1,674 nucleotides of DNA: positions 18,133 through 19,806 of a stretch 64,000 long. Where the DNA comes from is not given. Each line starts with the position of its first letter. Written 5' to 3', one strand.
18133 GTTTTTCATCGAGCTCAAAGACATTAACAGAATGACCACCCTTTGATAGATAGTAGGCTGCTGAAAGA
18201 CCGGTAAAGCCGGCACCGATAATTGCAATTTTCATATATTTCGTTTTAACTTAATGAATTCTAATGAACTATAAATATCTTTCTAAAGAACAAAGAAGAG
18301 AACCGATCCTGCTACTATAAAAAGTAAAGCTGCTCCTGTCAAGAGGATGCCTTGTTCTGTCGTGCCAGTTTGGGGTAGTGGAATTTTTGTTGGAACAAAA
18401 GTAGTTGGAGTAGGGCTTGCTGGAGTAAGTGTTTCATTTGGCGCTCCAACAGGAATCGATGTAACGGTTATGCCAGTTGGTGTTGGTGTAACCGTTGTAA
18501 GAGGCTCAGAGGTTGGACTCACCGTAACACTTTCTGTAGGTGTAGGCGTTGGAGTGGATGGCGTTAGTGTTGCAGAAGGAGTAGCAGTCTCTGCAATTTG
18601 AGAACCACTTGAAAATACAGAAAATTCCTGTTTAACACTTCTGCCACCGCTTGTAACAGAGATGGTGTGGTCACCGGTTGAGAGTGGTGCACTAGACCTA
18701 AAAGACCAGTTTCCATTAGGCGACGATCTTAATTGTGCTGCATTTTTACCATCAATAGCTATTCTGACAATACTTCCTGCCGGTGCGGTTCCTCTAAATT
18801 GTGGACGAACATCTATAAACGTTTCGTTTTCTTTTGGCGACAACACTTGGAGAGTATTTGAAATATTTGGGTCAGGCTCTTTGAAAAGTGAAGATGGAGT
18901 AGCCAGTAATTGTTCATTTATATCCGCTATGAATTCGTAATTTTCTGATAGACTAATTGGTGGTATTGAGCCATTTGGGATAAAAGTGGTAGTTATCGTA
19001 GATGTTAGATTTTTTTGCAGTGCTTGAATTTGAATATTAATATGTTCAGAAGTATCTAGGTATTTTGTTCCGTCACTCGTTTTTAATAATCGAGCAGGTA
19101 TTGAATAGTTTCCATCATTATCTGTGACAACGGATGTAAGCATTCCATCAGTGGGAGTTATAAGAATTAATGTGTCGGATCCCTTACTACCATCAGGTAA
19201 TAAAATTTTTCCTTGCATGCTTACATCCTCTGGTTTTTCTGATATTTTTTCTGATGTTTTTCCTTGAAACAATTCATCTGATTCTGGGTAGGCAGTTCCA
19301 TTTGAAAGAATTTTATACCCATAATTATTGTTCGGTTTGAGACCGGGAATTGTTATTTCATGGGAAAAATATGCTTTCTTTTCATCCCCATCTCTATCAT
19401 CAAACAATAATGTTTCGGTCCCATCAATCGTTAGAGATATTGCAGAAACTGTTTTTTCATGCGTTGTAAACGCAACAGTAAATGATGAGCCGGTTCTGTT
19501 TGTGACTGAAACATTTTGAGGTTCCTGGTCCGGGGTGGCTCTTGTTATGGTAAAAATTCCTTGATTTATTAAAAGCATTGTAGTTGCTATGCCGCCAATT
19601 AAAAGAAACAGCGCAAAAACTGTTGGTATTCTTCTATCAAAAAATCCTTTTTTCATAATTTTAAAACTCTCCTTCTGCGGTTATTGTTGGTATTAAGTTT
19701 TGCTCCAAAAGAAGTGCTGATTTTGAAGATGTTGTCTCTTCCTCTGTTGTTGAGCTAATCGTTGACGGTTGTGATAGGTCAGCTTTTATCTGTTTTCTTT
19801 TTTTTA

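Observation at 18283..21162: pilN-pilO operon lacking pilM, running directly into an LPxTG surface protein; LPxTG signals without a basic tail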

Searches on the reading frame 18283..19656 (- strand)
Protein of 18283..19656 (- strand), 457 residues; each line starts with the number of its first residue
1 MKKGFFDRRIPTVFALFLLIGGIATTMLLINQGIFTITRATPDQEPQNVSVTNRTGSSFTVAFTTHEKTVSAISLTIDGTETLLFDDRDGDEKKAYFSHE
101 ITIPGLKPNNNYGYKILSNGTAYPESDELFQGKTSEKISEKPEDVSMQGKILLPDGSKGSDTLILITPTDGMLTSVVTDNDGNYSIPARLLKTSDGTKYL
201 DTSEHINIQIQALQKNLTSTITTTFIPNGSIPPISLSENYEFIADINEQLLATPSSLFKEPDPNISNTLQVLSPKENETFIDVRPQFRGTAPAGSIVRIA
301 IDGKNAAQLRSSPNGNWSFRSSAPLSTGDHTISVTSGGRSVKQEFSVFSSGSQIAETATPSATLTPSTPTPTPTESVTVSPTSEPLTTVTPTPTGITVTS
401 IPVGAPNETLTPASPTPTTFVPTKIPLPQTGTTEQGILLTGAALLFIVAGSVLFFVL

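Call 4: search_protein_families(library=pfam, proteins=[window:18283-19656:-], max_evalue=1)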
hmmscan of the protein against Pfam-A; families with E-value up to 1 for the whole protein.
window:18283-19656:- (457 aa): 6 families
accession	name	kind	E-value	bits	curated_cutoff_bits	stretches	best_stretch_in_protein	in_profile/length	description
PF19077.6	Big_13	-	7.8e-07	30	27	1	282-336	26-83/102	Bacterial Ig-like domain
PF00041.27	fn3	-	9.9e-05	22.9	25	1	45-127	2-79/84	Fibronectin type III domain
PF16656.11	Pur_ac_phosph_N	-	0.00038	21.4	30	1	48-121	5-83/93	Purple acid Phosphatase, N-terminal domain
PF00630.25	Filamin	-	0.0047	18.2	26.9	0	297-343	40-89/93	Filamin/ABP280 repeat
PF00746.26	Gram_pos_anchor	-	0.011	16.1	20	1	427-455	9-36/43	LPXTG cell wall anchor motif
PF13620.12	CarboxypepD_reg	-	0.08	13.7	32.3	1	148-187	3-43/82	Carboxypeptidase regulatory-like domain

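Call 8: search_protein_families(library=ncbifam, proteins=[window:18283-19656:-], max_evalue=1)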
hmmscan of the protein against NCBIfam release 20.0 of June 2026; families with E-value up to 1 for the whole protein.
window:18283-19656:- (457 aa): 2 families
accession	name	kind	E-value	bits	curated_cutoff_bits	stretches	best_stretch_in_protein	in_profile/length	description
NF040520.1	Ig_like_BLP2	equivalog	0.00077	17.7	750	1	281-336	536-591/730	Ig-like repeat protein Blp2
TIGR01167.1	LPXTG_anchor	domain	0.055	14.2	15.9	1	427-454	2-28/34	LPXTG cell wall anchor domain-containing protein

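Call 44: find_homologous_proteins(query=A5, max_evalue=0.001)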
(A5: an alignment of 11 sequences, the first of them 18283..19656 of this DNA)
Query A5 (11 sequences) (457 aa, profile of the alignment): 58 proteins with E <= 0.001 among 8000 candidates.
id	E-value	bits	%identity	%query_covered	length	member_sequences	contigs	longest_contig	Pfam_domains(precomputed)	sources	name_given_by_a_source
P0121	2.0e-184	632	34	98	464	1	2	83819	PF19077.7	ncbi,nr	ncbi:MAG TPA: Ig-like domain-containing protein [Patescibacteria group bacterium]|nr:Ig-like domain-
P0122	6.1e-177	607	98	100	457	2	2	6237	PF19077.7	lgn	-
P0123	4.6e-161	555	84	100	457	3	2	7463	PF00041.28,PF19077.7,PF16656.12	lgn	-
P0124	2.2e-157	543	32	80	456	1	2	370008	PF19077.7,PF16656.12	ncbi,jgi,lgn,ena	-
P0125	4.0e-154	532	72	100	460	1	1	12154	PF19077.7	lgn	-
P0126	1.2e-144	501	65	100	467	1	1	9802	PF00041.28,PF19077.7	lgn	-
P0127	1.9e-139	484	41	100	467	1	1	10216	PF13620.13,PF19077.7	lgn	-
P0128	3.4e-139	483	60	100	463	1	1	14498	PF00041.28,PF19077.7,PF16656.12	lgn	-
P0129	3.4e-138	479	64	100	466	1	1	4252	PF19077.7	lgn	-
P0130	2.2e-137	477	55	100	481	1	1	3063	PF19077.7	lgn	-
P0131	1.3e-135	471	38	100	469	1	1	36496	PF13620.13,PF19077.7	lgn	-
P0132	1.7e-134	467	36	100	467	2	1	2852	PF19077.7,PF16656.12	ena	-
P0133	4.9e-134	466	36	98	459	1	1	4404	PF19077.7,PF16656.12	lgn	-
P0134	3.7e-131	456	33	100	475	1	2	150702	PF13620.13,PF00041.28,PF19077.7,PF16656.12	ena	-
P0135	4.6e-131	456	42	100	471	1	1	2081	PF13620.13,PF19077.7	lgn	-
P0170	2.7e-67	246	25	77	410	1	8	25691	PF19077.7,PF17936.8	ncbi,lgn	-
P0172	4.8e-61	225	30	52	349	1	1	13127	PF16656.12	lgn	-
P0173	7.6e-61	224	26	82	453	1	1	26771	PF19077.7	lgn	-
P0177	3.7e-44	169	27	47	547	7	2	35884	PF16656.12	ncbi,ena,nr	ncbi:MAG TPA: fibronectin type III domain-containing protein [Candidatus Woesebacteria bacterium]|nr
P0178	5.1e-32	129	23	51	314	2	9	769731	PF00404.25,PF00041.28,PF16656.12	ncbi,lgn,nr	ncbi:fibronectin type III domain-containing protein [Candidatus Daviesbacteria bacterium]|nr:fibrone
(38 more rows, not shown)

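Call 46: find_encoding_contigs(protein=P0177, flank=8000, max_places=2)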
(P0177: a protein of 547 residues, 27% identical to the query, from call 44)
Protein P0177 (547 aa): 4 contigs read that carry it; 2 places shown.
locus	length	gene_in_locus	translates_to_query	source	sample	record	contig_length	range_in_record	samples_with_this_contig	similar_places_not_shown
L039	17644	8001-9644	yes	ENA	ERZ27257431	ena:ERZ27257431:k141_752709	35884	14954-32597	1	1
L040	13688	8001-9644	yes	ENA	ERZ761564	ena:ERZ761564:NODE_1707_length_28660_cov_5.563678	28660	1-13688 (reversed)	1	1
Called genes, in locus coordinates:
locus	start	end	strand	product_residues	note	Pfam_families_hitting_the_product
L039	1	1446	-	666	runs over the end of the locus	-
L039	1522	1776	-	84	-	PF18901:DUF5657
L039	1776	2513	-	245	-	-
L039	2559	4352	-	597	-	PF00009:GTP_EFTU, PF10662:PduV-EutP (faint), PF03144:GTP_EFTU_D2, PF00679:EFG_C, PF06421:LepA_C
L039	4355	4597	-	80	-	PF01649:Ribosomal_S20p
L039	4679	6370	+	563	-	PF03023:MurJ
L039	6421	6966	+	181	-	PF05137:PilN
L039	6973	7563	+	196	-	PF04350:PilO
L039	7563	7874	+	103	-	-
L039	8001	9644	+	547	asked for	PF16656:Pur_ac_phosph_N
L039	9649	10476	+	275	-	-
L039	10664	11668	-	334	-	PF13936:HTH_38, PF00665:rve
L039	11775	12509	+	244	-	PF03417:AAT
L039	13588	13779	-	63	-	-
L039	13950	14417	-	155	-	PF00961:LAGLIDADG_1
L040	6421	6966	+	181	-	PF05137:PilN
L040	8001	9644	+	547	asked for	PF16656:Pur_ac_phosph_N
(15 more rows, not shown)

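Call 47: find_encoding_contigs(protein=P0178, flank=8000, max_places=2)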
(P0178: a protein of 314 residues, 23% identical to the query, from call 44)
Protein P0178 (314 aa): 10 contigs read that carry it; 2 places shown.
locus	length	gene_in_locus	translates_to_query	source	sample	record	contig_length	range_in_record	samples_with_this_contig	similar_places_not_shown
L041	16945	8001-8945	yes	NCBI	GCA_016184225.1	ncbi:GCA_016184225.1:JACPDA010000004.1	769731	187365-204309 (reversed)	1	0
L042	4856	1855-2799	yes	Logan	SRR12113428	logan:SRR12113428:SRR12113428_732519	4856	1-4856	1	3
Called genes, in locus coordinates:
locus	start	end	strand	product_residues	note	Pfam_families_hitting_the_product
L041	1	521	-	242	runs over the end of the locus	PF01628:HrcA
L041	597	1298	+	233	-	-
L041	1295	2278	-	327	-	PF02016:Peptidase_S66, PF17676:Peptidase_S66C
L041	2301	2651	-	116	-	-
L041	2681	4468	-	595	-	PF00009:GTP_EFTU, PF00679:EFG_C, PF06421:LepA_C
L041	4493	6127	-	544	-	PF03023:MurJ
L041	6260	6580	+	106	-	PF01649:Ribosomal_S20p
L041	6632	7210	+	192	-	PF05137:PilN (weak)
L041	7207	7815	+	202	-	PF04350:PilO, PF10741:T2SSM_b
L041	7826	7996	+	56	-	-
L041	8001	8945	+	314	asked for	PF00041:fn3 (weak), PF16656:Pur_ac_phosph_N, PF00404:Dockerin_1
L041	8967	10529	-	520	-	-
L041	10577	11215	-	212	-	PF21694:DNA_pol3_delta_C (weak)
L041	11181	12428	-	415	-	PF03816:LytR_cpsA_psr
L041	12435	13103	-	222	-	PF00121:TIM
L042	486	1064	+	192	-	PF05137:PilN (weak)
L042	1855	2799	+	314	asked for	PF00041:fn3 (weak), PF16656:Pur_ac_phosph_N, PF00404:Dockerin_1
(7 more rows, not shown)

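Call 48: find_encoding_contigs(protein=P0173, flank=8000, max_places=2)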
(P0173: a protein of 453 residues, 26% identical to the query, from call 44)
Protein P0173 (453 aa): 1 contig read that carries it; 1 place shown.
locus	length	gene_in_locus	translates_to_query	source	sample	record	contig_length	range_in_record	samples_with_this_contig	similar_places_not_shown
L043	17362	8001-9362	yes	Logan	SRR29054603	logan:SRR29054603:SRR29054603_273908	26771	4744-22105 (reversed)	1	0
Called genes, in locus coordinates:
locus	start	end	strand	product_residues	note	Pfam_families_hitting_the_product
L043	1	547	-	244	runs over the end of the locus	PF01628:HrcA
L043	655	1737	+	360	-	PF00963:Cohesin, PF19077:Big_13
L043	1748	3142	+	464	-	PF01229:Glyco_hydro_39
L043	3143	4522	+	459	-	PF09852:DUF2079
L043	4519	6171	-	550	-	PF03023:MurJ, PF13440:Polysacc_synt_3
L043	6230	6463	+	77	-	PF01649:Ribosomal_S20p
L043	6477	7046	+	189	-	PF05137:PilN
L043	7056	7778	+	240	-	PF04350:PilO (weak)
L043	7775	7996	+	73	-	-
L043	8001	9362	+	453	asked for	PF19077:Big_13 (faint)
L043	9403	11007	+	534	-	-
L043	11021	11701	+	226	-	-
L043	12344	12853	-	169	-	-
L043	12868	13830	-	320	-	PF03816:LytR_cpsA_psr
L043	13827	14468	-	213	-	PF00121:TIM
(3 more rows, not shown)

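Call 59: predict_structure(alignment_id=A6)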
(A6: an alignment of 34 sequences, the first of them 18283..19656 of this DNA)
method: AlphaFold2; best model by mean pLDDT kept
length: 457 residues; sequences in the alignment: 34
mean_pLDDT: 75.2   pTM: 0.50
mean pLDDT of the five models: 75.2, 75.1, 74.6, 73.5, 72.5
residues with pLDDT >= 90: 165; 70-90: 150; 50-70: 38; < 50: 104
segments of 3 or more residues with pLDDT < 50: 33-40, 245-264, 355-380, 382-389, 394-432
pLDDT, mean of each block of 10 residues (from residue 1): 53 76 76 44 85 96 94 92 93 93 96 93 89 94 92 85 95 96 95 93 88 89 89 77 45 34 62 87 87 85 83 82 85 90 87 48 40 42 44 47 39 41 41 63 83 77
secondary structure, 60 per line:
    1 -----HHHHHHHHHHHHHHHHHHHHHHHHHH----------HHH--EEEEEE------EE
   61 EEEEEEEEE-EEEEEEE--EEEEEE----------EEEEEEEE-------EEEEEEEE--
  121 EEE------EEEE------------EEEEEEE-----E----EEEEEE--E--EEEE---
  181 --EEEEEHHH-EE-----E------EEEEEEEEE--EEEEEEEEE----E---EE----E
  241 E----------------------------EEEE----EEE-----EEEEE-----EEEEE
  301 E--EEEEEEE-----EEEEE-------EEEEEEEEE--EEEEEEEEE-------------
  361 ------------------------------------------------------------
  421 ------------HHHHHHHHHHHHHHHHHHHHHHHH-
elements in order: H6-31 E47-52 E59-69 E71-77 E80-85 E96-103 E111-118 E121-123 E130-133 E146-152 E163-168 E174-177 E183-187 E206-214 E217-225 E270-273 E278-280 E286-290 E296-301 E304-310 E316-320 E328-336 E339-347 H433-456

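Call 61: fold_search(model_id=the predicted structure, library=pdb)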
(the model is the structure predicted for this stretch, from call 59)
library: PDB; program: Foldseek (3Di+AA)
matches with E <= 10: 1831; with E <= 0.001: 265
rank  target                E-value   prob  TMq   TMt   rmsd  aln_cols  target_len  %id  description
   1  5e53_B                2.0e-07  1.00  0.15  0.21  21.1       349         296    9  Crystal structure of chicken CNTN1 FN1-FN3 domains (released 2016-08-31)
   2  4gh7_B                3.8e-07  1.00  0.14  0.22  18.1       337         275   14  Crystal structure of Anticalin N7A in complex with oncofetal fibronectin fragment Fn7B8 (released 2012-12-26)
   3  5e7l                  3.8e-07  1.00  0.15  0.22  20.5       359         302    9  Crystal structure of mouse CNTN2 FN1-FN3 domains (released 2016-08-31)
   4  3g6j_A                5.5e-07  1.00  0.15  0.11  17.6       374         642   10  C3b in complex with a C3b specific Fab (released 2009-03-10)
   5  5xwu_C                6.0e-07  1.00  0.14  0.21  18.7       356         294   10  Crystal structure of PTPdelta Ig1-Ig3 in complex with SALM2 LRR-Ig (released 2018-06-06)
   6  6xay_A                6.4e-07  1.00  0.15  0.24  21.3       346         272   10  Structure of a fragment of human fibronectin containing the 10th, 11th and 12th type III domains (released 2021-06-09)
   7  7tv9_A                7.1e-07  1.00  0.14  0.11  17.9       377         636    9  HUMAN COMPLEMENT COMPONENT C3B IN COMPLEX WITH APL-1030 (released 2022-03-30)
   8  8qox_B                9.6e-07  1.00  0.17  0.17  24.1       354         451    9  Two-component assembly of SlaA and SlaB S-layer proteins of Sulfolobus acidocaldarius (released 2024-02-21)
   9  2qki_A                1.1e-06  1.00  0.14  0.11  17.5       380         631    9  Human C3c in complex with the inhibitor compstatin (released 2007-08-14)
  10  2win_A                1.2e-06  1.00  0.14  0.11  17.5       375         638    9  C3 convertase (C3bBb) stabilized by SCIN (released 2009-06-09)
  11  7mrk_D                1.5e-06  1.00  0.15  0.22  21.6       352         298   10  Chicken CNTN4 APP complex (released 2022-01-05)
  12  5jdd                  1.5e-06  1.00  0.14  0.23  22.1       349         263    7  Crystal structure of I9-I11 tandem from titin (P212121) (released 2016-09-14)
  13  2yd9                  1.5e-06  1.00  0.14  0.21  20.2       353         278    6  Crystal structure of the N-terminal Ig1-3 module of Human Receptor Protein Tyrosine Phosphatase Sigma (released 2011-04-13)
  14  6rur_A                1.5e-06  1.00  0.14  0.12  17.7       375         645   10  Structure of the SCIN stabilized C3bBb convertase bound to properdin (released 2019-08-21)
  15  5n47_D                1.8e-06  1.00  0.15  0.23  20.3       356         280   14  Structure of Anticalin N7E in complex with the three-domain fragment Fn7B8 of human oncofetal fibronectin (released 2018-02-14)
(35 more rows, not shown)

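Call 63: find_encoding_contigs(protein=P0170, flank=8000, max_places=1)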
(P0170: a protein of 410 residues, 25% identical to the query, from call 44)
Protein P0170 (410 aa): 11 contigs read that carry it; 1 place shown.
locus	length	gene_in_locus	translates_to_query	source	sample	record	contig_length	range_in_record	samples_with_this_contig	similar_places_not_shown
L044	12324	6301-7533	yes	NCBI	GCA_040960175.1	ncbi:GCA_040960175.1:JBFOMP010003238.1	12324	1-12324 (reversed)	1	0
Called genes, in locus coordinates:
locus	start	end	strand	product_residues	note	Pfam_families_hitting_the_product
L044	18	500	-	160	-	-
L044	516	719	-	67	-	-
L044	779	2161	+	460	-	PF01229:Glyco_hydro_39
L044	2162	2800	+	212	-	-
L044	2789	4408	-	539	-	PF01554:MatE (faint), PF03023:MurJ, PF13440:Polysacc_synt_3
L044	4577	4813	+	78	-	PF01649:Ribosomal_S20p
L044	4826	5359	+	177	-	PF05137:PilN (weak)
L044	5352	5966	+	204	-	PF04350:PilO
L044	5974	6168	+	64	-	-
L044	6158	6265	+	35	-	-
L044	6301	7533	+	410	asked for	PF17936:Big_6 (faint), PF19077:Big_13 (weak)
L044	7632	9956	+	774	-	-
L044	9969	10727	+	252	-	PF00801:PKD (weak)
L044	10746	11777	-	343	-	PF03816:LytR_cpsA_psr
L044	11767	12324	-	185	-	?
